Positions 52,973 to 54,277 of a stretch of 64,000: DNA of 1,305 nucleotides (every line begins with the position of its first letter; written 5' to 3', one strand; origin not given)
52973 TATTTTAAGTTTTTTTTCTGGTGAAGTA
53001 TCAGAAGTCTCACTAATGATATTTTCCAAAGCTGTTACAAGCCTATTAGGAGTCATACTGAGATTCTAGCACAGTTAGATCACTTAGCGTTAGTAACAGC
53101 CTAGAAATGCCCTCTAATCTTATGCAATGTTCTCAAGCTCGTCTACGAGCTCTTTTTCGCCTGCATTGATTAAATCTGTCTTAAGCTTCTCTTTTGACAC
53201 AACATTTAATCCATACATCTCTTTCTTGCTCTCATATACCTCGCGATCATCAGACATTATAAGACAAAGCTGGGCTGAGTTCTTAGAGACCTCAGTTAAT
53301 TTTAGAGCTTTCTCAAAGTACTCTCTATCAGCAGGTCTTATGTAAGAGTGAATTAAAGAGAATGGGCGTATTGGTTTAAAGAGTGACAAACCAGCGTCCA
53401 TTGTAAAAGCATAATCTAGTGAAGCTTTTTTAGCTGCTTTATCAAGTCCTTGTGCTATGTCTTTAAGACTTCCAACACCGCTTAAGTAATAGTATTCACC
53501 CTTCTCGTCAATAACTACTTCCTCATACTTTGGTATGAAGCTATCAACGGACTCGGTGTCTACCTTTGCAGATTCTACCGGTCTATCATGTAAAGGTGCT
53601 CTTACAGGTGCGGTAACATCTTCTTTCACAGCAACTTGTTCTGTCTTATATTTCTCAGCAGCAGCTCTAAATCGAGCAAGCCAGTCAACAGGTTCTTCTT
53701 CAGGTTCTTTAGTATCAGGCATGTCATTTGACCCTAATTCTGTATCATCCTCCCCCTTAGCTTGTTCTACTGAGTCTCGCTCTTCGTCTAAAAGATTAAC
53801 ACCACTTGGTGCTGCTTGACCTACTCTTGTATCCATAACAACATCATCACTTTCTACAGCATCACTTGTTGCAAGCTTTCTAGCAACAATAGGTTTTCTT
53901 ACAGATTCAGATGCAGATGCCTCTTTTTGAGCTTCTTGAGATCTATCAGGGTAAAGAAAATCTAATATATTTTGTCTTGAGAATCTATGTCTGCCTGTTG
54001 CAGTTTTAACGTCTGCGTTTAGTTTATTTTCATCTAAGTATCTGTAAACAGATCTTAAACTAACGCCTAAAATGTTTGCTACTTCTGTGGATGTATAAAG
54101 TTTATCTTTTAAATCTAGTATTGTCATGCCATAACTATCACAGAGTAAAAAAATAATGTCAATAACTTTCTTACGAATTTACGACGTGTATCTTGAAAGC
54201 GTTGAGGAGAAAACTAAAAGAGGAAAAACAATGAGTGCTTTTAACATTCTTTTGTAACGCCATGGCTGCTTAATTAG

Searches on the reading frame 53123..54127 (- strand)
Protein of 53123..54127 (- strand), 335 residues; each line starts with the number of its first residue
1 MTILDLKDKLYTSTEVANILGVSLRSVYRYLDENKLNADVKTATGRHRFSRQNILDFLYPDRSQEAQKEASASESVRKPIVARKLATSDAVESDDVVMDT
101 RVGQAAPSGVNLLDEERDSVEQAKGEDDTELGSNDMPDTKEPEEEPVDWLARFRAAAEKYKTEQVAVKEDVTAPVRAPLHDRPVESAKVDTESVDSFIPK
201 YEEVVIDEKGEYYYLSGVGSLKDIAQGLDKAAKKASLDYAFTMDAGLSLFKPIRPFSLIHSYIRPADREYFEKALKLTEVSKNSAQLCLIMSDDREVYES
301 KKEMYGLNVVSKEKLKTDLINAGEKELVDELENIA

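Call 9: search_protein_families(library=pfam, proteins=[window:53123-54127:-], max_evalue=0.01)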
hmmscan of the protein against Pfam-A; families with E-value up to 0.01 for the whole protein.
window:53123-54127:- (335 aa): 5 families
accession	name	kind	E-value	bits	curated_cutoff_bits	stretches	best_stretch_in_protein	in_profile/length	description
PF12728.13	HTH_17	-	1.9e-08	34.9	27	1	10-58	1-47/51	Helix-turn-helix domain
PF13411.12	MerR_1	-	0.00025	21.5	21.6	1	11-56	1-45/69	MerR HTH family regulatory protein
PF13551.12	HTH_29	-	0.0016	18.9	28.1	1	3-33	5-35/64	Winged helix-turn helix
PF00376.29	MerR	-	0.0034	17.6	28.2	1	13-46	2-35/38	MerR family regulatory protein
PF13309.12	HTH_22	-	0.0096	16.4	29.6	0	15-32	46-63/63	HTH domain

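Call 47: find_homologous_proteins(query=window:53123-54127:-, max_evalue=0.001)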
Query window:53123-54127:- (335 aa): 495 proteins with E <= 0.001 among 4340 candidates; the best 120 are listed.
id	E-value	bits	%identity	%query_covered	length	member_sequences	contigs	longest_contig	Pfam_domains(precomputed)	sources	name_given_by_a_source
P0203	1.6e-194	663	92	100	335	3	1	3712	PF12728.14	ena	-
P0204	4.3e-120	419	64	100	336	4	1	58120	PF12728.14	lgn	-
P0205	3.5e-119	416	63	100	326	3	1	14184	PF12728.14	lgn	-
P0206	4.8e-119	415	64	100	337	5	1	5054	PF12728.14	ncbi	-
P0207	2.8e-118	413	62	100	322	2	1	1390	PF12728.14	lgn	-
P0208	9.7e-118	411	63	100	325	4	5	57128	PF12728.14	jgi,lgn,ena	jgi:hypothetical protein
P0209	2.3e-116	406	62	100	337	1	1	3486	PF12728.14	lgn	-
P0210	2.6e-116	406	61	100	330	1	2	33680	PF12728.14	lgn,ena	-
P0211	1.6e-104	368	59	100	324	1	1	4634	PF12728.14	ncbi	-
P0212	1.0e-103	365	56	100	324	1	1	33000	PF12728.14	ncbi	-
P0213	2.8e-103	364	60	100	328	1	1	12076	PF12728.14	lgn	-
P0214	4.8e-102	359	55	100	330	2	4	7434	PF12728.14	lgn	-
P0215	1.2e-101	358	56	100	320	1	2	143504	PF12728.14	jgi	jgi:excisionase family DNA binding protein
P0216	1.3e-98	348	55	100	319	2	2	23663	PF12728.14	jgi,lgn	-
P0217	1.5e-82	295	73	58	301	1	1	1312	-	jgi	jgi:hypothetical protein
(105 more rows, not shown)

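Call 60: predict_structure(alignment_id=A3)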
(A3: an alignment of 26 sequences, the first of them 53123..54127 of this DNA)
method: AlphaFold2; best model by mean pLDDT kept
length: 335 residues; sequences in the alignment: 26
mean_pLDDT: 71.1   pTM: 0.42
mean pLDDT of the five models: 71.1, 69.3, 69.0, 68.1, 65.5
residues with pLDDT >= 90: 102; 70-90: 87; 50-70: 53; < 50: 93
segments of 3 or more residues with pLDDT < 50: 74-78, 80-95, 100-105, 113-115, 119-124, 126-141, 172-174, 186-197, 200-207
pLDDT, mean of each block of 10 residues (from residue 1): 77 94 94 93 92 90 60 48 43 46 50 47 45 41 66 85 68 47 47 47 51 91 89 92 59 67 94 95 91 91 84 82 78 71
secondary structure, 60 per line:
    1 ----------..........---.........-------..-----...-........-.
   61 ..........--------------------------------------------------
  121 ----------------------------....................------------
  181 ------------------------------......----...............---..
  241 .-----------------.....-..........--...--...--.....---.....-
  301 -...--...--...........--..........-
elements in order: H13-20 H24-32 E47-49 H51-58 H60-70 H149-168 E211-216 H221-235 E239-241 E259-263 H265-274 E277-279 E287-291 H295-299 E302-304 E307-309 H312-322 H325-334

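Call 62: search_protein_families(library=padloc, proteins=[window:53123-54127:-], max_evalue=0.01)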
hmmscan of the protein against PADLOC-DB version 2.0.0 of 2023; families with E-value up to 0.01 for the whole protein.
window:53123-54127:- (335 aa): 1 family
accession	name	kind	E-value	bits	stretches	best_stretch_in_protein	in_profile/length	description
PDLC04133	mad1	-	6.5e-07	27.6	1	8-50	3-43/60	mads_1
